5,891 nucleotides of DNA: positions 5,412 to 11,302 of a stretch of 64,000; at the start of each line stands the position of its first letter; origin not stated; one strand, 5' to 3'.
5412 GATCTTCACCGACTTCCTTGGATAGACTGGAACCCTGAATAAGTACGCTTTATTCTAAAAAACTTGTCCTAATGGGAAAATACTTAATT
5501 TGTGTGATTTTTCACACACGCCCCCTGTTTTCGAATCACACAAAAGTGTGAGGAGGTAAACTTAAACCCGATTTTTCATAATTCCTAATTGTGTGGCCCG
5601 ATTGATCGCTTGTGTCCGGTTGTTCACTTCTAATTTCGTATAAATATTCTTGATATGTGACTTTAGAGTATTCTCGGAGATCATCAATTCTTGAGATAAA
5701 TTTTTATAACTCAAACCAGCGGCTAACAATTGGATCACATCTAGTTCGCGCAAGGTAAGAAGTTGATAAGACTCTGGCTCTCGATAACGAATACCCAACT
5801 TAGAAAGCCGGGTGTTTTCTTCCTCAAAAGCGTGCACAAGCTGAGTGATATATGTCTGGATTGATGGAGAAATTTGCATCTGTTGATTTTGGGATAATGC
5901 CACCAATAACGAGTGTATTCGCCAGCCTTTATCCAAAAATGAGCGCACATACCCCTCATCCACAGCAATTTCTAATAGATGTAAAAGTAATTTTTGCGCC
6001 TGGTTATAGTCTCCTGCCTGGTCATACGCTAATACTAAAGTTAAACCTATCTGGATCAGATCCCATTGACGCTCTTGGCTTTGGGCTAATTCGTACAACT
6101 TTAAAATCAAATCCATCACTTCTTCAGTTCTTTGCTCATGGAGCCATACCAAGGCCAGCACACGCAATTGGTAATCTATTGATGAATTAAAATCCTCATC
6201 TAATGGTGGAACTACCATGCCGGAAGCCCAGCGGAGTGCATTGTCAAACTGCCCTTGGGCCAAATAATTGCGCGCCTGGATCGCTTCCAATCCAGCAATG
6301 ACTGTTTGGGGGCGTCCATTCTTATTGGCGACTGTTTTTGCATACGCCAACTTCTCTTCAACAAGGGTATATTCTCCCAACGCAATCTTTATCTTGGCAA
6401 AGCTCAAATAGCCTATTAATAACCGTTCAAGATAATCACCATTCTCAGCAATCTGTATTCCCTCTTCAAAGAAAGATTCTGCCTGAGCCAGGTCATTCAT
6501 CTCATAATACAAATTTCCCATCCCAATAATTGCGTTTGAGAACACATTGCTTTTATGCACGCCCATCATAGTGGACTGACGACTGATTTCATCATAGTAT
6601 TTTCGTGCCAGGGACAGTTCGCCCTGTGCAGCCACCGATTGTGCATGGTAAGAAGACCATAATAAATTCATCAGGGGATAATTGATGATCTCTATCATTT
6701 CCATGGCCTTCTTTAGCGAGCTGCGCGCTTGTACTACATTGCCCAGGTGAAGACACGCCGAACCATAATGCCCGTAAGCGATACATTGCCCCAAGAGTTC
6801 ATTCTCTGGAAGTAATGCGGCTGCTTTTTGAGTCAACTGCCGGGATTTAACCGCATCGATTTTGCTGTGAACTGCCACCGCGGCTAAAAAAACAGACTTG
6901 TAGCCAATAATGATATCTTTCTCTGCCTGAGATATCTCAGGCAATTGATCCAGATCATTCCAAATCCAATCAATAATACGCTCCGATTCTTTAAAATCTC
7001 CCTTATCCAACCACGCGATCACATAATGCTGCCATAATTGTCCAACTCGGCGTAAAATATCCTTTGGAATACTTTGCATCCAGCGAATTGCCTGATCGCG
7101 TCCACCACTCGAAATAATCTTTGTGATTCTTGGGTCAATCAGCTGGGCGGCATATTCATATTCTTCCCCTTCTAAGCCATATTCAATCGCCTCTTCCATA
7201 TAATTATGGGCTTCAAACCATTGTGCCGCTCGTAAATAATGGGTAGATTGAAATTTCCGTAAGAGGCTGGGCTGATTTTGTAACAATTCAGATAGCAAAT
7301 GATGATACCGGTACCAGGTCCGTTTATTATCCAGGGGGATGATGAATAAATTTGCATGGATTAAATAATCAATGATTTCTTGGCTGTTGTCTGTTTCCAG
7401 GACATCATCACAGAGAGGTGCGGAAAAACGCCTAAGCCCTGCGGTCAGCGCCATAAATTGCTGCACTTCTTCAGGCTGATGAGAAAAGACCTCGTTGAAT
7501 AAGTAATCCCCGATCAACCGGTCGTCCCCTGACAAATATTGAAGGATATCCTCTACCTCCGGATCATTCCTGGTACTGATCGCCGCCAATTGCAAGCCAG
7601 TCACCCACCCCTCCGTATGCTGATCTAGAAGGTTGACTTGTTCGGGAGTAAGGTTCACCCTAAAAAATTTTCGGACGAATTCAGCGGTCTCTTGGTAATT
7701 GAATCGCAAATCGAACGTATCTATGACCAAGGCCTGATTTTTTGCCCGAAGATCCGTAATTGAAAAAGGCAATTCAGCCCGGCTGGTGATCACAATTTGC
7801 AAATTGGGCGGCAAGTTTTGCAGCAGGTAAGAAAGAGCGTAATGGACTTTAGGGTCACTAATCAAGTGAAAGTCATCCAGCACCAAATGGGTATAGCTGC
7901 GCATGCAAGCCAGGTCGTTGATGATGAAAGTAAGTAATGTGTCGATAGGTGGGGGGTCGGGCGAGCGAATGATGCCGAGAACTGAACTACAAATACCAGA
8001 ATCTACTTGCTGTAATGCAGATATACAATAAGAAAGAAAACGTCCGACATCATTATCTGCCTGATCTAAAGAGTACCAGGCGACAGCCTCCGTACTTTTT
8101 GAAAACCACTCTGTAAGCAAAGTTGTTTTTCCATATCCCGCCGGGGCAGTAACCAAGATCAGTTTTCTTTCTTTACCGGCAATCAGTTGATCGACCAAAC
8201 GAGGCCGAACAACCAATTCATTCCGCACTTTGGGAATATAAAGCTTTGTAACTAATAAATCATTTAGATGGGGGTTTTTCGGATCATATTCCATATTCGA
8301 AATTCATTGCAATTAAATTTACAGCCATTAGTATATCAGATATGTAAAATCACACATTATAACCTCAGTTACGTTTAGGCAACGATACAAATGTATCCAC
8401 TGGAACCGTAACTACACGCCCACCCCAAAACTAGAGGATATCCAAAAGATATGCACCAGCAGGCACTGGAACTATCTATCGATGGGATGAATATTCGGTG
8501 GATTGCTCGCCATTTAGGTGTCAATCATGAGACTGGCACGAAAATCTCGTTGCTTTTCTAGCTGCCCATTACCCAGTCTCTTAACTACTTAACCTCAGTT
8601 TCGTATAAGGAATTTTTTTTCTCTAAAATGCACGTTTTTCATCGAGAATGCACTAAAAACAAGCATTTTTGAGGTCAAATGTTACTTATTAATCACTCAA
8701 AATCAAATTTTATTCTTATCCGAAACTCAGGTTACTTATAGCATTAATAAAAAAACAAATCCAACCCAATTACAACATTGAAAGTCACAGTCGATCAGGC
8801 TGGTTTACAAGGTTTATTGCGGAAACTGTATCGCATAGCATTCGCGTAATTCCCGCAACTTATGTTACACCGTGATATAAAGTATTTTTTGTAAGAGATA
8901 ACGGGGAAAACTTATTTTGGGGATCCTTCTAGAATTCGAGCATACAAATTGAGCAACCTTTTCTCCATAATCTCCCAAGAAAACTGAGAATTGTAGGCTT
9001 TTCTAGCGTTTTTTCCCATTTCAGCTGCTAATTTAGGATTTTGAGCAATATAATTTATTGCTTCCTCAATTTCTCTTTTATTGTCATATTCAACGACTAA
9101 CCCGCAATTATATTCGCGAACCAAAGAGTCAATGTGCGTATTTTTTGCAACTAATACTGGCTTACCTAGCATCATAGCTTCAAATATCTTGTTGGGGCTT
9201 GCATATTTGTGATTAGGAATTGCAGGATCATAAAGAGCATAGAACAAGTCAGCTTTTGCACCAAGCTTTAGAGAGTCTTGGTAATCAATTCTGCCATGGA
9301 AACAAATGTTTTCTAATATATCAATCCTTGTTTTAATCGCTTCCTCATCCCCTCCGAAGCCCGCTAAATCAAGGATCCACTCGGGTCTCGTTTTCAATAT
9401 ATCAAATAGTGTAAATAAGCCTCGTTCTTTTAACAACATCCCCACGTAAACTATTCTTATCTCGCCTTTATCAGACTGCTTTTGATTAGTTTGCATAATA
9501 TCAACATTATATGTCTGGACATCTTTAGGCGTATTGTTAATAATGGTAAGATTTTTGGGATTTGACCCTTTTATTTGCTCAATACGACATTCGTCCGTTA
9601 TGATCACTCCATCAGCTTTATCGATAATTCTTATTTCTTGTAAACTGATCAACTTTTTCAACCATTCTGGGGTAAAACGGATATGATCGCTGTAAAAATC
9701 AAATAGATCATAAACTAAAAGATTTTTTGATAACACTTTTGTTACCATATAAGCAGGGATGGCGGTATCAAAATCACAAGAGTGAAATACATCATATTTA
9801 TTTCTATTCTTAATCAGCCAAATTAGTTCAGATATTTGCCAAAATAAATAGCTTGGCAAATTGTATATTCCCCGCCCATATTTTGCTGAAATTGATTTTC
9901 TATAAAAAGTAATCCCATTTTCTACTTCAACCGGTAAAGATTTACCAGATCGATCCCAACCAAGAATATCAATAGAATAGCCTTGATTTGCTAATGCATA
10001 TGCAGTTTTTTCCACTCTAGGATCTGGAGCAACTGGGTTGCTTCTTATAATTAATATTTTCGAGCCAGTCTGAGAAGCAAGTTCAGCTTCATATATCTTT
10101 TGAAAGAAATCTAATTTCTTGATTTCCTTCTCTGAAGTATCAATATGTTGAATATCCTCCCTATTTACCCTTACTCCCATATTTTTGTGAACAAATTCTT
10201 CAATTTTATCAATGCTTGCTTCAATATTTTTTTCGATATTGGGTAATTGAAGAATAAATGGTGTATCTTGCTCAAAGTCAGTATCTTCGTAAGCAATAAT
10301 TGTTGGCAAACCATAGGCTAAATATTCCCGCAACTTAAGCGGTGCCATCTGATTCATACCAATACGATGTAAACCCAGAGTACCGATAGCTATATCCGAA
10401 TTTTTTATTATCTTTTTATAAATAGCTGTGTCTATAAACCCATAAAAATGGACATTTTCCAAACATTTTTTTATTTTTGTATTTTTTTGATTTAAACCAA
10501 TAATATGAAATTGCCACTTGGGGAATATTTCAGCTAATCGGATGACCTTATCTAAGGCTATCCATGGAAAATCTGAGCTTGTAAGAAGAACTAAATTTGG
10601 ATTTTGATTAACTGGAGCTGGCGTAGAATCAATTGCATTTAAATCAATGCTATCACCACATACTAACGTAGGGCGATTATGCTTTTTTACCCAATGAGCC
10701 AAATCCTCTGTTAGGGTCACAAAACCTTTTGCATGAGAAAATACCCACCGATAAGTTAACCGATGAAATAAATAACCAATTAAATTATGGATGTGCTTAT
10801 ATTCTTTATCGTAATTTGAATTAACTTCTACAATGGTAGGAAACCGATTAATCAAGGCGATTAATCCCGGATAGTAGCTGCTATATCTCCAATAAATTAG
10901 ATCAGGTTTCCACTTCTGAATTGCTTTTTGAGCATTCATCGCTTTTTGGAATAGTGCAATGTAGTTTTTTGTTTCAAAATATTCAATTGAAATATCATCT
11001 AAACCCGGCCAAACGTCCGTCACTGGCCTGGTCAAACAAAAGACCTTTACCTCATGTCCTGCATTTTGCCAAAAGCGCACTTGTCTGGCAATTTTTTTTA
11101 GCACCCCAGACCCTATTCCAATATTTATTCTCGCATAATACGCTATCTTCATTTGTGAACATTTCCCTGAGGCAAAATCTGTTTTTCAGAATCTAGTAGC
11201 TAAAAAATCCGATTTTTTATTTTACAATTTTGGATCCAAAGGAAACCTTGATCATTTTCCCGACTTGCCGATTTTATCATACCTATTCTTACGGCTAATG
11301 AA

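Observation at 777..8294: rdhA-rdhB / TPR / rdhC module governed by a MalT-like STAND-LuxR regulator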

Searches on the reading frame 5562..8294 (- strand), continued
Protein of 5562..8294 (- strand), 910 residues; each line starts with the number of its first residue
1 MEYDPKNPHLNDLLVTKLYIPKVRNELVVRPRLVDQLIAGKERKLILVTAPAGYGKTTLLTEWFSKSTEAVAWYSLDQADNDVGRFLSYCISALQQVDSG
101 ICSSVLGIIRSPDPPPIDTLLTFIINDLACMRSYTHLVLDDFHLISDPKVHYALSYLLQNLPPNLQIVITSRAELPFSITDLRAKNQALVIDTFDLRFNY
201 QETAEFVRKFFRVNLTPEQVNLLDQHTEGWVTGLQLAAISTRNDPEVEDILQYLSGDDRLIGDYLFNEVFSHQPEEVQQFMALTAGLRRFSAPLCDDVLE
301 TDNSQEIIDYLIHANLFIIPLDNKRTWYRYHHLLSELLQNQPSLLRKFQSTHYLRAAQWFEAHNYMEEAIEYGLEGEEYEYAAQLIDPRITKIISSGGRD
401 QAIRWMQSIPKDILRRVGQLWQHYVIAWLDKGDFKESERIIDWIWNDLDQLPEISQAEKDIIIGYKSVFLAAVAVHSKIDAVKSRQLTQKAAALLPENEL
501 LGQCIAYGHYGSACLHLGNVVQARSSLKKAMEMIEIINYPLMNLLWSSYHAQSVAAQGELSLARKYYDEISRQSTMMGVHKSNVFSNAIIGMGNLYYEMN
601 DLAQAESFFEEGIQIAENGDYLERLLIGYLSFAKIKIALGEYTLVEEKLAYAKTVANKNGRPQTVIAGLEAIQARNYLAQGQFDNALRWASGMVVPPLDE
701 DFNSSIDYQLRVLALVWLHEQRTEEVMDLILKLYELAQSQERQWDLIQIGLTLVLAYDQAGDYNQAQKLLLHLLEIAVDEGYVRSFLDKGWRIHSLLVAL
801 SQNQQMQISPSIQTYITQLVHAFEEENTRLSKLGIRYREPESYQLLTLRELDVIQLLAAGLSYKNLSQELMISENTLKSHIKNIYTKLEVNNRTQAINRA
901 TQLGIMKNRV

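Call 46: find_encoding_contigs(protein=P0135, flank=7000, max_places=1)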
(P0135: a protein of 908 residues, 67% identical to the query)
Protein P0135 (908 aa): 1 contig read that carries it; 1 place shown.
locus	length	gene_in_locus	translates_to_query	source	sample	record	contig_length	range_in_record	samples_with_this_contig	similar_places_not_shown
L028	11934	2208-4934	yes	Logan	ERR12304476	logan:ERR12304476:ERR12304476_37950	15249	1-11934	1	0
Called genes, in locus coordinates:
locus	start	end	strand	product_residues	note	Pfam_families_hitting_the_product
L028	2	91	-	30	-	?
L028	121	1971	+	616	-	PF07676:PD40 (faint), PF26549:Tricorn_N, PF26550:Tricorn_2nd, PF02129:Peptidase_S15 (weak), PF20434:BD-FAE, PF00326:Peptidase_S9, PF00561:Abhydrolase_1 (faint), PF01738:DLH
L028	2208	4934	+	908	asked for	PF13191:AAA_16 (faint), PF13401:AAA_22 (faint), PF25873:WHD_MalT, PF13424:TPR_12 (faint), PF17874:TPR_MalT, PF00196:GerE, PF08281:Sigma70_r4_2 (weak)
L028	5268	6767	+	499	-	PF14697:Fer4_21 (faint), PF00037:Fer4 (faint), PF12838:Fer4_7, PF13187:Fer4_9 (faint), PF13237:Fer4_10 (faint), PF13484:Fer4_16 (weak)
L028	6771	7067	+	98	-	PF27193:VcrB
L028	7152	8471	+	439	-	-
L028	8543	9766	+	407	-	PF04205:FMN_bind, PF12801:Fer4_5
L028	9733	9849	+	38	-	-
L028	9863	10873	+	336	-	PF02424:ApbE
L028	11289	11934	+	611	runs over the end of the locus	PF00590:TP_methylase, PF11760:CbiG_N, PF11761:CbiG_mid, PF01890:CbiG_C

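Call 47: find_encoding_contigs(protein=P0143, flank=7000, max_places=1)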
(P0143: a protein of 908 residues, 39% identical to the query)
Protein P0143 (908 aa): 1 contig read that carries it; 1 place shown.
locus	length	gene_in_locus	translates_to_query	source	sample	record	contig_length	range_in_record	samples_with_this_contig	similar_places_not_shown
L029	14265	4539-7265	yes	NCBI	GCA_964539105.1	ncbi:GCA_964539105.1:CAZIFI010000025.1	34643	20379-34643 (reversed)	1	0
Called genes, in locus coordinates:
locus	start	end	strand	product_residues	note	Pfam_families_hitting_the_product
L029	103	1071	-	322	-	-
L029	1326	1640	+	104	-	PF00293:NUDIX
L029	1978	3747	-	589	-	PF01336:tRNA_anti-codon, PF00152:tRNA-synt_2, PF02938:GAD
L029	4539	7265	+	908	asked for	PF13191:AAA_16 (weak), PF13401:AAA_22 (weak), PF13181:TPR_8 (faint), PF25873:WHD_MalT, PF17874:TPR_MalT, PF00196:GerE, PF08281:Sigma70_r4_2 (weak)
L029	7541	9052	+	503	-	PF12838:Fer4_7 (weak), PF13484:Fer4_16 (weak)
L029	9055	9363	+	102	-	-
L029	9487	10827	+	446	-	PF07719:TPR_2 (faint), PF13424:TPR_12 (faint), PF17874:TPR_MalT, PF28559:TPR_SusR (faint), PF13432:TPR_16 (faint), PF00515:TPR_1 (faint), PF07721:TPR_4 (faint), PF17874:TPR_MalT, +5 more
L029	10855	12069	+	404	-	PF04205:FMN_bind, PF12801:Fer4_5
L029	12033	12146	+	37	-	-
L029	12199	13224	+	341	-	PF02424:ApbE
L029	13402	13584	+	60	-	PF02416:TatA_B_E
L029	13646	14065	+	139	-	PF02416:TatA_B_E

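Call 48: find_encoding_contigs(protein=P0145, flank=7000, max_places=1)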
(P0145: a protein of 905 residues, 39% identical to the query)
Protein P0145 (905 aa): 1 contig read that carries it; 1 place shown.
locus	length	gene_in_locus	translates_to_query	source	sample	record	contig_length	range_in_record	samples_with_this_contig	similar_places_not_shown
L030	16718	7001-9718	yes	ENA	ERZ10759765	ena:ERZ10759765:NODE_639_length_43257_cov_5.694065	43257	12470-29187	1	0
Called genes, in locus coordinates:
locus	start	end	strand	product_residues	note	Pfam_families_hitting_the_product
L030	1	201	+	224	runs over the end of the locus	PF01325:Fe_dep_repress, PF02742:Fe_dep_repr_C, PF04023:FeoA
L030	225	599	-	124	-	-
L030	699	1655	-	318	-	-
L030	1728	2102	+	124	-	PF11376:DUF3179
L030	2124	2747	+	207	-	PF11376:DUF3179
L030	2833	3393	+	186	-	PF03551:PadR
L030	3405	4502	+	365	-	PF01497:Peripla_BP_2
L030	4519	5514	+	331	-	PF01032:FecCD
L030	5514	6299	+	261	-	PF00005:ABC_tran, PF02463:SMC_N, PF13175:AAA_15 (faint), PF13304:AAA_21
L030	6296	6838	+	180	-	PF03266:NTPase_1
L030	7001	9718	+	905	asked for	PF13191:AAA_16 (weak), PF13401:AAA_22 (faint), PF25873:WHD_MalT, PF17874:TPR_MalT, PF00196:GerE, PF08281:Sigma70_r4_2 (weak)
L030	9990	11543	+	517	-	PF12838:Fer4_7, PF13484:Fer4_16 (weak)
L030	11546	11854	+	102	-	-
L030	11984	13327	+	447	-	PF28559:TPR_SusR (faint), PF00515:TPR_1 (faint), PF07719:TPR_2 (faint), PF13181:TPR_8 (faint), PF13374:TPR_10 (faint), PF13428:TPR_14 (faint), PF17874:TPR_MalT, PF13424:TPR_12 (weak), +1 more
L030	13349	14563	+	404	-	PF04205:FMN_bind, PF12801:Fer4_5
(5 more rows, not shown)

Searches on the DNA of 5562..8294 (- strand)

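Call 85: build_rna_model(alignment_id=A4)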
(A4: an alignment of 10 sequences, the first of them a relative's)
Model R1 built from alignment A4 (10 sequences, 141 columns); structure: RNAalifold consensus.
model positions 121; base pairs 20; branch points 2; effective number of sequences 2.23; information 0.59 bits per position. Calibrated on 0.2 Mb of random sequence (short: E-values are rough).
structure used (alignment columns):
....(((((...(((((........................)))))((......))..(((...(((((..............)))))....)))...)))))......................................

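Call 86: search_with_rna_model(model_id=R1, sources=[window, L001, L002, L009, L010, L014, L024, L027, L003, L004, L018], max_evalue=1, show_alignments=2)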
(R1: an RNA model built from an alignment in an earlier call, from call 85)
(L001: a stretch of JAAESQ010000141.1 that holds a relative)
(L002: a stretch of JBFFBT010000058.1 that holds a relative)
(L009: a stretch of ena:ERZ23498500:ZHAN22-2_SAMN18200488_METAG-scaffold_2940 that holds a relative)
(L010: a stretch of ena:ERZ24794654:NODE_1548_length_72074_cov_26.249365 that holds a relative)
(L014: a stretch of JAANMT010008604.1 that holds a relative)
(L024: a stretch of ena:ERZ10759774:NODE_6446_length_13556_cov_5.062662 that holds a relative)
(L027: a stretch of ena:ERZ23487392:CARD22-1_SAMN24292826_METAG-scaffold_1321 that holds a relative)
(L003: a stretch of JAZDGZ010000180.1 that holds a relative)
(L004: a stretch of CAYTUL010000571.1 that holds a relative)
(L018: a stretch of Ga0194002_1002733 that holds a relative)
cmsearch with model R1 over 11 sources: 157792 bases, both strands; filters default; matches with E-value up to 1: 2.
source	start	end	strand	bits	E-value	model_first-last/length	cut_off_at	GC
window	5310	5436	-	95.5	1.7e-23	1-121/121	no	0.46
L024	4077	4153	-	48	1e-10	10-84/121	no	0.56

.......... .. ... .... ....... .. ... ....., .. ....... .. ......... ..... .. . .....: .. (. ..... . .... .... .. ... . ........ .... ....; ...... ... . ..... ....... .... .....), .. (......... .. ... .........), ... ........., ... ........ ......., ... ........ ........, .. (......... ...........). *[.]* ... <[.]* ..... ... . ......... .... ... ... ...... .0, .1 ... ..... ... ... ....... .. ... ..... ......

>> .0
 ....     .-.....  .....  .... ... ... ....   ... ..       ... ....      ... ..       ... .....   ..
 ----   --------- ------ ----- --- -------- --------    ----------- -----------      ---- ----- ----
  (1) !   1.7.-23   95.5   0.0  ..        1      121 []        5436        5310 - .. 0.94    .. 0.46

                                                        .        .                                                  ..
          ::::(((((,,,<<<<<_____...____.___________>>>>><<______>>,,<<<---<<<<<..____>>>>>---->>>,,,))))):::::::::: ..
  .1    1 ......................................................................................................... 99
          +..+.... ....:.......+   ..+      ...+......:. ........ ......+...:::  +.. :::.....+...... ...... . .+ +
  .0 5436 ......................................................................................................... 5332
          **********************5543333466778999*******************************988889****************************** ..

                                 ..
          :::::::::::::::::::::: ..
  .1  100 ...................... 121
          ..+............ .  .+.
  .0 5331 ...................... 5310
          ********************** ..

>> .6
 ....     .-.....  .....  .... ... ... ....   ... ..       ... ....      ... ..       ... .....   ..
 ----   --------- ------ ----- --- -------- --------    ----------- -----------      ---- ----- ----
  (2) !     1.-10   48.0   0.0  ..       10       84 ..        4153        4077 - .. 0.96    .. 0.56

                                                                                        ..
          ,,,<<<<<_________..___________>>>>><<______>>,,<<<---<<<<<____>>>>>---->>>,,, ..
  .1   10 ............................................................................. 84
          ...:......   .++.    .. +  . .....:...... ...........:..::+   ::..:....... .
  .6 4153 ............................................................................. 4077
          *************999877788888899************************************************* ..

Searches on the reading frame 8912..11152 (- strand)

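Call 57: search_protein_families(library=pfam, proteins=[window:8912-11152:-], max_evalue=0.00001)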
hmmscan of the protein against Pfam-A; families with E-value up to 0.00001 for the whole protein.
window:8912-11152:- (746 aa): 6 families
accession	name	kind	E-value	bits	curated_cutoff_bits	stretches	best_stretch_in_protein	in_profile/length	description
PF00534.26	Glycos_transf_1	-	9.8e-25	87.5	26.4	1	556-718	7-171/172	Glycosyl transferases group 1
PF13692.12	Glyco_trans_1_4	-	2.9e-18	66.9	27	1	566-705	3-142/142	Glycosyl transferases group 1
PF13439.12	Glyco_transf_4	-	2.2e-16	60.8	28.5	1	23-158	10-151/170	Glycosyltransferase Family 4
PF13524.12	Glyco_trans_1_2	-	4.2e-15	56.4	25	1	604-727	27-136/144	Glycosyl transferase-like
PF13579.12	Glyco_trans_4_4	-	9.7e-14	52.4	29.7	1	16-158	2-145/158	Glycosyl transferase 4-like domain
PF13477.12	Glyco_trans_4_2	-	1.2e-07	32.4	23.4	0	22-142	14-133/139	Glycosyl transferase 4-like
